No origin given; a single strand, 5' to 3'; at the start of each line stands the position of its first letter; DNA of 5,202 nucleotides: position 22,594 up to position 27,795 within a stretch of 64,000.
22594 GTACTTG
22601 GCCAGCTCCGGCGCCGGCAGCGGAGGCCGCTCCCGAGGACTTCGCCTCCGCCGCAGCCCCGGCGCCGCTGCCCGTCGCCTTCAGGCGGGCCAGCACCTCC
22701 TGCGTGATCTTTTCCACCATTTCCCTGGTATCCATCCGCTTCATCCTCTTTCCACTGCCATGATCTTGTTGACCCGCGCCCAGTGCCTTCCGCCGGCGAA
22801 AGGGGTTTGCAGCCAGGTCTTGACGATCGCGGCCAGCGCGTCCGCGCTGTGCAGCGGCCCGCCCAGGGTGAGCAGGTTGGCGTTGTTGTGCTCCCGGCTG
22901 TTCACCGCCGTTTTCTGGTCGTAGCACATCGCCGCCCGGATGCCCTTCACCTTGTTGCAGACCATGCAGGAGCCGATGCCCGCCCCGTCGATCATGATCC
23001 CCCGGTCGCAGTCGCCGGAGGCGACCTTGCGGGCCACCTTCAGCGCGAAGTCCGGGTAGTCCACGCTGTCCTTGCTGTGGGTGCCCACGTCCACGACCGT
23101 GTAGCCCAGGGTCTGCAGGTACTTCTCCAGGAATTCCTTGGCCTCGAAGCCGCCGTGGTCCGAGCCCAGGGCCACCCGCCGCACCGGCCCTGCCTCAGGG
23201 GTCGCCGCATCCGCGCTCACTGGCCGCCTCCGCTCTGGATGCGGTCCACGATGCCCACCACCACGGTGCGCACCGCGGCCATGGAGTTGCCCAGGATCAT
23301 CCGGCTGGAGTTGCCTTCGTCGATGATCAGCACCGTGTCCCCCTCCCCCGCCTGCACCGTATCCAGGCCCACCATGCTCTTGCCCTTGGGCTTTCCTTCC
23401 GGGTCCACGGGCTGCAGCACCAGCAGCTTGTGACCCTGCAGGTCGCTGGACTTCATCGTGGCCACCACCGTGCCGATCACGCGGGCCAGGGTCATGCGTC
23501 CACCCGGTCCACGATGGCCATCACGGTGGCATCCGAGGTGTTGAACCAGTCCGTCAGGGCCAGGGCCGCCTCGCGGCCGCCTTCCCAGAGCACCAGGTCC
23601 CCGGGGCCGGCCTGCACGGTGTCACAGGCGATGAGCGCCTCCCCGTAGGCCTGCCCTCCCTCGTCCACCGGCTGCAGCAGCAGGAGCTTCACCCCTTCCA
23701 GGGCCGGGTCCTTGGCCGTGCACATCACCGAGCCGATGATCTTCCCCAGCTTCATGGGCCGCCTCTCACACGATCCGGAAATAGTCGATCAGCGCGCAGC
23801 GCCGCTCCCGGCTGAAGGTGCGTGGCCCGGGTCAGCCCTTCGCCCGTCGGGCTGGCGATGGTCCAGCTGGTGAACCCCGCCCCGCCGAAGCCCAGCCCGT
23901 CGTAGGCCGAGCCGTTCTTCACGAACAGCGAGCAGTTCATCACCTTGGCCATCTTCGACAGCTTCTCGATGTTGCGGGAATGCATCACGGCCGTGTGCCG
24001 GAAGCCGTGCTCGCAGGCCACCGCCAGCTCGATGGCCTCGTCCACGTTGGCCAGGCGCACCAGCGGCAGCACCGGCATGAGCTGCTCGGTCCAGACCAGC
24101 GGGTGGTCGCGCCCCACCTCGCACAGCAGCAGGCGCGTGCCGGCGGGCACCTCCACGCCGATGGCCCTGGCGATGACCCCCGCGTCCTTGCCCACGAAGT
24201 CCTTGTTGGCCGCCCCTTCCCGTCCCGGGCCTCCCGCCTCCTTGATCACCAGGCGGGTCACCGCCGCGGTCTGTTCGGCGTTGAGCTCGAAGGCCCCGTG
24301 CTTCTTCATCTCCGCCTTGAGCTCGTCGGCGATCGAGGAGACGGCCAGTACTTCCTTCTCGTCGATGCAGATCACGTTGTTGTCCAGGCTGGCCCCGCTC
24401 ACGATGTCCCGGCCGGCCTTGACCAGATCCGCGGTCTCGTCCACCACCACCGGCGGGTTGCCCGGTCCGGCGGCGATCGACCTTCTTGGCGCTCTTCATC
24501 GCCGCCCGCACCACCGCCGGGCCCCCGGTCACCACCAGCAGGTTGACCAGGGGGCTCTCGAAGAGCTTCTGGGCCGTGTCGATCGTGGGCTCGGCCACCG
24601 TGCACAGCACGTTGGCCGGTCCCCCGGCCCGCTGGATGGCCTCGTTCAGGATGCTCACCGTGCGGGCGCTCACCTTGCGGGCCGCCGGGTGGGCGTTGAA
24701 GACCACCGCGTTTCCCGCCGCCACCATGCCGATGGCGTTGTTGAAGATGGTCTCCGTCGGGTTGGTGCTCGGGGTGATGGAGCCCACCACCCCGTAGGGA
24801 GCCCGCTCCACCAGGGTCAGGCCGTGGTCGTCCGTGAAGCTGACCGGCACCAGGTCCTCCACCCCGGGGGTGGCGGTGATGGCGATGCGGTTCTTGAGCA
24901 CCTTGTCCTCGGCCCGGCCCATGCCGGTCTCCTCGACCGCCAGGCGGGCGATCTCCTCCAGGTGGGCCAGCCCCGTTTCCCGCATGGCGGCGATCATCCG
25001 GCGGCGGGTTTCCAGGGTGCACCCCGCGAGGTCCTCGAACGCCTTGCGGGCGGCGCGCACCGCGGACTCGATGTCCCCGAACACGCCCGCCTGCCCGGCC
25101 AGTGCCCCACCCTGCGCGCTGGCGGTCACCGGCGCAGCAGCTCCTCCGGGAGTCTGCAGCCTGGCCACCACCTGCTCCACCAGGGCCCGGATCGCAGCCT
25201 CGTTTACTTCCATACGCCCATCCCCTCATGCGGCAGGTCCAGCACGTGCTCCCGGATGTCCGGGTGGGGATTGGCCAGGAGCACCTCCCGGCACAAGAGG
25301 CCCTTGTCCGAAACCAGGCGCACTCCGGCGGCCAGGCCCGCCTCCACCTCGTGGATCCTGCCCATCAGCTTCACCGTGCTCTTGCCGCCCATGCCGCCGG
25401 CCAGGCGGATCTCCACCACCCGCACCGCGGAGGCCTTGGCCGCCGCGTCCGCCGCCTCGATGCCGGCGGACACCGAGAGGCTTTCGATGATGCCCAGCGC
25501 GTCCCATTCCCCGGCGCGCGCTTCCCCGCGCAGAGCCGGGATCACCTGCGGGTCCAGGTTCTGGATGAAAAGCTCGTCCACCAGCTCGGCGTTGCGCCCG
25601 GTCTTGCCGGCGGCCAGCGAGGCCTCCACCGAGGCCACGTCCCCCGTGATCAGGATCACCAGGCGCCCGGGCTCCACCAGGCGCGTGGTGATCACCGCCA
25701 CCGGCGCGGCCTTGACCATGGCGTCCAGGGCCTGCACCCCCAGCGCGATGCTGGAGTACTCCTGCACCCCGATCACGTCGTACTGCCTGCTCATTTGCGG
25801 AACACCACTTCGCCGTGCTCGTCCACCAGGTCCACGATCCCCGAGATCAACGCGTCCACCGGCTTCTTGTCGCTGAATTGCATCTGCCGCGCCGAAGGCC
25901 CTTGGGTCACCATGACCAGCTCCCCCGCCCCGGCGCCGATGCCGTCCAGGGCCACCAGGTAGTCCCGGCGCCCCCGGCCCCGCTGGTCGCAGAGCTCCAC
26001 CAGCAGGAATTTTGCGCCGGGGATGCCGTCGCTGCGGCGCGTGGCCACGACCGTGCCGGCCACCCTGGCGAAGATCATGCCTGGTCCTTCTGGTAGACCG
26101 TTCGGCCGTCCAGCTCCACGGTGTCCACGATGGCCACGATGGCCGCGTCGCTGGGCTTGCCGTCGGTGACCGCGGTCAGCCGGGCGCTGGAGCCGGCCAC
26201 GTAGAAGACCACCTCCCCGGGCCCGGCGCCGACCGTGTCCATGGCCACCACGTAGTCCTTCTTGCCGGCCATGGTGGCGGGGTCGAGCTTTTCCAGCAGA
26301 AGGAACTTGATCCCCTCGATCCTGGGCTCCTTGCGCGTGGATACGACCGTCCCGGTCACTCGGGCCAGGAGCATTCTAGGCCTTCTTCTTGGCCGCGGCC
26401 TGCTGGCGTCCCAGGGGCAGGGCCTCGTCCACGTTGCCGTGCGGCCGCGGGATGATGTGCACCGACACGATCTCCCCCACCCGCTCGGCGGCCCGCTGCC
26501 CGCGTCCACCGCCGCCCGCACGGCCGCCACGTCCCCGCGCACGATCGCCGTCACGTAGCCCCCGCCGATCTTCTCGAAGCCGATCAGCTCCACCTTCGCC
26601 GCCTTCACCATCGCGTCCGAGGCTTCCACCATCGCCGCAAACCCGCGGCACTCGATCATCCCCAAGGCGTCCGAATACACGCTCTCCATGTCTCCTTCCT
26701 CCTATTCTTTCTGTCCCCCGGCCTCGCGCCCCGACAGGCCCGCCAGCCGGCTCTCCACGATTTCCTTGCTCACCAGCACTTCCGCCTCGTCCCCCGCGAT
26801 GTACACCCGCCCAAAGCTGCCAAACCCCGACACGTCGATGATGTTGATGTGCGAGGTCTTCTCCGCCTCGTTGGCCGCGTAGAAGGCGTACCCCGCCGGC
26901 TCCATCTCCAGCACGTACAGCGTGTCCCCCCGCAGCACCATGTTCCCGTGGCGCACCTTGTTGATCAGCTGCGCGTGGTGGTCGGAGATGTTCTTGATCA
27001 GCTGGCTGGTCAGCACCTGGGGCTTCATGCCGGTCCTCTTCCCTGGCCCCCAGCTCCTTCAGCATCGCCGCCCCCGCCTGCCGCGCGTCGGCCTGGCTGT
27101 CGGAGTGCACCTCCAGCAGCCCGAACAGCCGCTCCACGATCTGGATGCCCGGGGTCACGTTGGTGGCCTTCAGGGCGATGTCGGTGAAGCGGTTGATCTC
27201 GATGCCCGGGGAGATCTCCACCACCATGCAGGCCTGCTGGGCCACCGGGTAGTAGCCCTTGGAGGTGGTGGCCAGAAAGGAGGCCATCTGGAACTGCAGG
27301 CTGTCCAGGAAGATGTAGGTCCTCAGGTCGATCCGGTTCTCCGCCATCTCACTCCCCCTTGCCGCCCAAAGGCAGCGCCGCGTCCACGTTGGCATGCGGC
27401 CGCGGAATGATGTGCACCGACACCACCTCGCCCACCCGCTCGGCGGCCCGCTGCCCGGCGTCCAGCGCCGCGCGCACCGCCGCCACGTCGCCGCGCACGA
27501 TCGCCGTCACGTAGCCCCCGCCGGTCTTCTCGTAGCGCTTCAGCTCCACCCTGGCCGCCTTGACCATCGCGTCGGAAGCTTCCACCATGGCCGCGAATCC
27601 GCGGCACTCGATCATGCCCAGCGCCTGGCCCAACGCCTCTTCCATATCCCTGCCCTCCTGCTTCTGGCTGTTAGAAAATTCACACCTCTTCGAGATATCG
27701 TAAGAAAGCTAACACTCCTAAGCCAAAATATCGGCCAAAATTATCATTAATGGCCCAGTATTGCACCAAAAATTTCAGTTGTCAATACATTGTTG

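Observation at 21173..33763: Two DERA/RpiB-type (SPU-like) microcompartment loci in tandem, only one with an aldehyde dehydrogenase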

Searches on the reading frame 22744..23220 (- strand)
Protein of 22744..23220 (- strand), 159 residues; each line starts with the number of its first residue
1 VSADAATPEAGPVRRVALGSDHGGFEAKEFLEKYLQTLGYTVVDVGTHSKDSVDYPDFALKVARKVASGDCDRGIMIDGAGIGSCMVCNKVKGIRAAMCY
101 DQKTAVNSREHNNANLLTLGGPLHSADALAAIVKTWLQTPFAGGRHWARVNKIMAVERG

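Call 8: search_protein_families(library=pfam, proteins=[window:22744-23220:-])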
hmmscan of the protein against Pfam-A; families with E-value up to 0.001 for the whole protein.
seq(159 aa): 1 family
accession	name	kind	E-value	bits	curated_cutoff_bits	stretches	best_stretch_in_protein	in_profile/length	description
PF02502.23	LacAB_rpiB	-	1.8e-53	180.7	24.7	1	16-153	1-138/138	Ribose/Galactose Isomerase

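Call 54: search_protein_families(library=ncbifam, proteins=[window:22744-23220:-])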
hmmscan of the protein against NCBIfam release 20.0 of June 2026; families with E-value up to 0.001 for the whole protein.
seq(159 aa): 12 families
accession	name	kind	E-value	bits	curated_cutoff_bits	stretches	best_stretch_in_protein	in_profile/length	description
NF004051.0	PRK05571.1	subfamily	1.7e-51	173.9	135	1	15-157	3-146/149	ribose-5-phosphate isomerase B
TIGR00689.1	rpiB_lacA_lacB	subfamily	1.4e-49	167.8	88.3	1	16-158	1-144/145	RpiB/LacA/LacB family sugar-phosphate isomerase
TIGR01120.1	rpiB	equivalog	1.5e-44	151.4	138.65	1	15-156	1-142/143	ribose 5-phosphate isomerase B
TIGR02133.1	RPI_actino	equivalog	7.3e-41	139.5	168.2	1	15-157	2-146/148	ribose-5-phosphate isomerase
NF006380.0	PRK08621.1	equivalog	3.5e-33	115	164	1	16-151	3-136/142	galactose-6-phosphate isomerase subunit LacA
NF006381.0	PRK08622.1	equivalog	2e-30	105.9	234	1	15-143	2-130/171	galactose-6-phosphate isomerase subunit LacB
NF009257.0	PRK12613.1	equivalog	2.8e-27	95.6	243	1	16-152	3-136/141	galactose-6-phosphate isomerase subunit LacA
TIGR01118.1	lacA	equivalog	4.4e-26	91.7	181.1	1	16-152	3-137/141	galactose-6-phosphate isomerase subunit LacA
TIGR01119.1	lacB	equivalog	2.6e-23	82.6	312.55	1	15-141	2-128/171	galactose-6-phosphate isomerase subunit LacB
NF051858.1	EryPhIsonDerIRhiz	equivalog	4.7e-23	81.9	240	1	15-154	2-144/150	D-erythrulose-4-phosphate isomerase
NF009258.0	PRK12615.1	equivalog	2.2e-21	76.5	325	1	15-141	2-128/171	galactose-6-phosphate isomerase subunit LacB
NF006753.0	PRK09273.1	equivalog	0.00072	19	137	1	31-119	22-112/211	hypothetical protein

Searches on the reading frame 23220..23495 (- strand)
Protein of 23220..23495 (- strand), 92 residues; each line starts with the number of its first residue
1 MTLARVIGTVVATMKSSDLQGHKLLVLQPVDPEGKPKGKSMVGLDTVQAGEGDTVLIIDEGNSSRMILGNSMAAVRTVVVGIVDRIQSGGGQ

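Call 8: search_protein_families(library=pfam, proteins=[window:23220-23495:-])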
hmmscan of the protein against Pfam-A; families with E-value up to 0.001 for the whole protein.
seq(92 aa): 1 family
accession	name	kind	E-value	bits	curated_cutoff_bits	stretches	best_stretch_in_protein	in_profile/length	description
PF03319.19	EutN_CcmL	-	2e-25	89.5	25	1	1-84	1-83/83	Ethanolamine utilisation protein EutN/carboxysome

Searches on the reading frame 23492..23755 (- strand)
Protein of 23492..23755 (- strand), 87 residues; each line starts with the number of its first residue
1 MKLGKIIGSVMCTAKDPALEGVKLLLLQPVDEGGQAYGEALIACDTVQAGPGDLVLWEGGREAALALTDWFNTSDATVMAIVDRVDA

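Call 8: search_protein_families(library=pfam, proteins=[window:23495-23755:-])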
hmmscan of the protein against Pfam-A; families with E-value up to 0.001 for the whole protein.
seq(87 aa): 1 family
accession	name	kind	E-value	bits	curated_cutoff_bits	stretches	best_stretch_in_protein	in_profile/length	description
PF03319.19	EutN_CcmL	-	2.7e-24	85.9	25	1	1-83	1-83/83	Ethanolamine utilisation protein EutN/carboxysome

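Call 22: find_encoding_contigs(protein=window:23492-23755:-, flank=10000, max_places=10)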
Protein window:23492-23755:- (87 aa): 3 contigs read that carry it; 3 places shown.
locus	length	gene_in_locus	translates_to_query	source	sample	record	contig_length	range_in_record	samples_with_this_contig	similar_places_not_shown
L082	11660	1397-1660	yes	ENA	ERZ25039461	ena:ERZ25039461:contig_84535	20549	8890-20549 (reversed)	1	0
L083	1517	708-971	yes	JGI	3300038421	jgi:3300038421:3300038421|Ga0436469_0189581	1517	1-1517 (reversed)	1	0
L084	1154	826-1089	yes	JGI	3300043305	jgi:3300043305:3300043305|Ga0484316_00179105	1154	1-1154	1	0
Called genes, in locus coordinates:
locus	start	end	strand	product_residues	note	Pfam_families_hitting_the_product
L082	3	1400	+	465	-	?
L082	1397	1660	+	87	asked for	PF03319:EutN_CcmL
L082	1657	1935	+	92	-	PF03319:EutN_CcmL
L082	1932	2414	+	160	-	PF02502:LacAB_rpiB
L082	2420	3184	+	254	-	PF01791:DeoC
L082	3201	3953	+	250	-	PF00106:adh_short, PF08659:KR, PF13561:adh_short_C2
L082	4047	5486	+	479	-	PF00005:ABC_tran, PF02367:TsaE (faint), PF13401:AAA_22 (faint), PF13555:AAA_29 (faint), PF00005:ABC_tran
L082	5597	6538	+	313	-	PF02653:BPD_transp_2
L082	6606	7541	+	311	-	PF00532:Peripla_BP_1, PF13407:Peripla_BP_4, PF13377:Peripla_BP_3 (weak)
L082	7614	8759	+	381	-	PF01408:GFO_IDH_MocA, PF02894:GFO_IDH_MocA_C, PF22725:GFO_IDH_MocA_C3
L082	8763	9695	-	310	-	PF07883:Cupin_2 (weak)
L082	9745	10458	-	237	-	PF08220:HTH_DeoR, PF08279:HTH_11 (faint), PF00455:DeoRC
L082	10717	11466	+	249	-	PF00106:adh_short, PF08659:KR, PF13561:adh_short_C2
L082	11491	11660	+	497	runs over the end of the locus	PF00370:FGGY_N, PF02782:FGGY_C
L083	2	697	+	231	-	?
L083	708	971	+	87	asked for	PF03319:EutN_CcmL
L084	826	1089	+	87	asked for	PF03319:EutN_CcmL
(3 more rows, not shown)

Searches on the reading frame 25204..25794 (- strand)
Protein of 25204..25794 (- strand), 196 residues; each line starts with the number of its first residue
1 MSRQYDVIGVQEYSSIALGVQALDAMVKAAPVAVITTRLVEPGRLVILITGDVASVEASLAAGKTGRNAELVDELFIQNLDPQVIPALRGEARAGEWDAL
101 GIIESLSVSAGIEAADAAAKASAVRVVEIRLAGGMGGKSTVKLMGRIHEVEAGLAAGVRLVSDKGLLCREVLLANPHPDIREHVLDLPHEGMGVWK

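Call 8: search_protein_families(library=pfam, proteins=[window:25207-25794:-])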
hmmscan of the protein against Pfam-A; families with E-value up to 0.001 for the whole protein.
seq(196 aa): 1 family
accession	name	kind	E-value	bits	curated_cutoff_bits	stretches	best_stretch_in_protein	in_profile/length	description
PF00936.24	BMC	-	3.9e-34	116.9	24.5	2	8-79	2-74/75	BMC domain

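Call 12: find_encoding_contigs(protein=window:25204-25794:-, flank=10000, max_places=10)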
Protein window:25204-25794:- (196 aa): 1 contig read that carries it; 1 place shown.
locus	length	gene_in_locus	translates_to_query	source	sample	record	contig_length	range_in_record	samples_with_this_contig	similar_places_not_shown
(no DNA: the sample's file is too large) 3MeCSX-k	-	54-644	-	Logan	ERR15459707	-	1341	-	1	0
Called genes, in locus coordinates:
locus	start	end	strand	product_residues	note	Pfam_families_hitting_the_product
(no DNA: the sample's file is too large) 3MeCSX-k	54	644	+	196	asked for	PF00936:BMC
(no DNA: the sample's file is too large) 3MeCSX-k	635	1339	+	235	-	?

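Call 54: search_protein_families(library=ncbifam, proteins=[window:25207-25794:-])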
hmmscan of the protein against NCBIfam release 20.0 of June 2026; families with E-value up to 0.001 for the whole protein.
window:25207-25794:- (196 aa): 5 families
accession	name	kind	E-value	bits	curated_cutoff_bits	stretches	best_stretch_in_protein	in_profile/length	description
TIGR02526.1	eut_PduT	equivalog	4.7e-27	94.8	250.3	1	7-171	4-170/182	ethanolamine utilization microcompartment shell protein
NF053791.1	BMC_CsoS1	equivalog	1.8e-13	50.5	166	2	99-180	8-88/93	alpha-carboxysome major shell protein CsoS1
NF012018.0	PRK15474.1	equivalog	3.2e-13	49.9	133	2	98-182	2-84/97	ethanolamine utilization microcompartment protein EutM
NF053792.1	beta_CO2some_O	equivalog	1.1e-11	44.6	270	2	98-185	7-91/205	beta-carboxysome assembly protein CcmO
NF012010.0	PRK15466.1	equivalog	1.2e-11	45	218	1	8-65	5-62/166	ethanolamine utilization microcompartment protein EutK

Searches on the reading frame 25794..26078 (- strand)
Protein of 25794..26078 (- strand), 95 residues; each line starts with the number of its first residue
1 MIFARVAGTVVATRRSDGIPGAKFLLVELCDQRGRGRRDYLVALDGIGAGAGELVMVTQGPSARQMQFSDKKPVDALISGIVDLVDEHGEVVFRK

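Call 8: search_protein_families(library=pfam, proteins=[window:25794-26078:-])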
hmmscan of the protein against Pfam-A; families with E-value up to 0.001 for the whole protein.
seq(95 aa): 1 family
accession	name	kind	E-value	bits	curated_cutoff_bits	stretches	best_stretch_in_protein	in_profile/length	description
PF03319.19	EutN_CcmL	-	2e-26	92.8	25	1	1-83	1-83/83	Ethanolamine utilisation protein EutN/carboxysome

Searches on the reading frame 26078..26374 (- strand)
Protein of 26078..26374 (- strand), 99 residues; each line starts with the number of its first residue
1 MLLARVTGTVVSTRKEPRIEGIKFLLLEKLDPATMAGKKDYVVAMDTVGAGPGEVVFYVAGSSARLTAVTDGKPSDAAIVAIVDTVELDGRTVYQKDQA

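Call 8: search_protein_families(library=pfam, proteins=[window:26078-26374:-])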
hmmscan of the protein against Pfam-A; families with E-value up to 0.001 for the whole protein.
seq(99 aa): 1 family
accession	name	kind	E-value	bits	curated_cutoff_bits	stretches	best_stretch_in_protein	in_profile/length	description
PF03319.19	EutN_CcmL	-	3.3e-26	92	25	1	1-84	1-83/83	Ethanolamine utilisation protein EutN/carboxysome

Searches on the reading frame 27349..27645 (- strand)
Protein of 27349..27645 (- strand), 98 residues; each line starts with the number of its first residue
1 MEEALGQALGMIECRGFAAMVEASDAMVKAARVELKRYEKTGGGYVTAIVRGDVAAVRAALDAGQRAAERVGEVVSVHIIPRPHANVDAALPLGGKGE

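Call 8: search_protein_families(library=pfam, proteins=[window:27352-27645:-])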
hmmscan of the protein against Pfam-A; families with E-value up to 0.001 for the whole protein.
seq(98 aa): 1 family
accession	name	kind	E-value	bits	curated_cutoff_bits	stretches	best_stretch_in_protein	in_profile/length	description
PF00936.24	BMC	-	1.5e-30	105.4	24.5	1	8-83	1-75/75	BMC domain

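Call 23: find_encoding_contigs(protein=window:27349-27645:-, flank=10000, max_places=10)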
Protein window:27349-27645:- (98 aa): 22 contigs read that carry it; 10 places shown.
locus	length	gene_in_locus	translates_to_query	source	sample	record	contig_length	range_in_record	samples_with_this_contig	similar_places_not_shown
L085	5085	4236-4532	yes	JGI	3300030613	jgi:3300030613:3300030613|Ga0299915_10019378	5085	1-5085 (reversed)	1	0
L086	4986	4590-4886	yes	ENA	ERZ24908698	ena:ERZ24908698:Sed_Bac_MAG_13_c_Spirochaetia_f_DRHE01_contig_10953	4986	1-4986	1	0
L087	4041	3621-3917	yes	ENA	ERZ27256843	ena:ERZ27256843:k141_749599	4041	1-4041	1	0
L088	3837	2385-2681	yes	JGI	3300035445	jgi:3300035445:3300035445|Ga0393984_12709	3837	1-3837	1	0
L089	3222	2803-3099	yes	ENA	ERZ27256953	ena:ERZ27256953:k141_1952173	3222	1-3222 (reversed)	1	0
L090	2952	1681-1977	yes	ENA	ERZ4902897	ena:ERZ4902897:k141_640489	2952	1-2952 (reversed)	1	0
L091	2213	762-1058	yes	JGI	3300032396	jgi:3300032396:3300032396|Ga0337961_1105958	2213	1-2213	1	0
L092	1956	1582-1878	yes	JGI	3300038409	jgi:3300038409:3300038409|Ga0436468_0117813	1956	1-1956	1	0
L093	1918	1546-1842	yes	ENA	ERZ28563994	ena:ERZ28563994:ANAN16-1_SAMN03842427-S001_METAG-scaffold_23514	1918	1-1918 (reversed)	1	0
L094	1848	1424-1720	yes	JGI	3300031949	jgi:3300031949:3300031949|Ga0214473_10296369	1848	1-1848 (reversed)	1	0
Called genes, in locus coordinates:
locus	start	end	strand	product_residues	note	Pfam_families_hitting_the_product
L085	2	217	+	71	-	?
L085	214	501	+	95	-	PF03319:EutN_CcmL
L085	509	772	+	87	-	PF03319:EutN_CcmL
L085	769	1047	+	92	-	PF03319:EutN_CcmL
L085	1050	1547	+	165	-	PF02502:LacAB_rpiB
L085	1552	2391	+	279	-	PF01791:DeoC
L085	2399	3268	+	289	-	PF01263:Aldose_epim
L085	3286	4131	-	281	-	PF08220:HTH_DeoR, PF08279:HTH_11 (weak), PF00455:DeoRC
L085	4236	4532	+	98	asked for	PF00936:BMC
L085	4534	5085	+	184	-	?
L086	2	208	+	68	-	?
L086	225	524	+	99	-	PF03319:EutN_CcmL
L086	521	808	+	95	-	PF03319:EutN_CcmL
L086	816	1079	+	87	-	PF03319:EutN_CcmL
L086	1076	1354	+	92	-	PF03319:EutN_CcmL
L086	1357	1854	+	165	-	PF02502:LacAB_rpiB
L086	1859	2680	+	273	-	PF01791:DeoC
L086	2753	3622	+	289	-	PF01263:Aldose_epim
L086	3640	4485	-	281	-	PF08220:HTH_DeoR, PF08279:HTH_11 (weak), PF00455:DeoRC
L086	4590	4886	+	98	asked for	PF00936:BMC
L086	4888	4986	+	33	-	?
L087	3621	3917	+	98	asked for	PF00936:BMC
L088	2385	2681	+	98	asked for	PF00936:BMC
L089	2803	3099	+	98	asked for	PF00936:BMC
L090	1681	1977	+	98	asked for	PF00936:BMC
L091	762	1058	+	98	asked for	PF00936:BMC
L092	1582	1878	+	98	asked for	PF00936:BMC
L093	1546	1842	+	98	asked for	PF00936:BMC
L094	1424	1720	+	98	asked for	PF00936:BMC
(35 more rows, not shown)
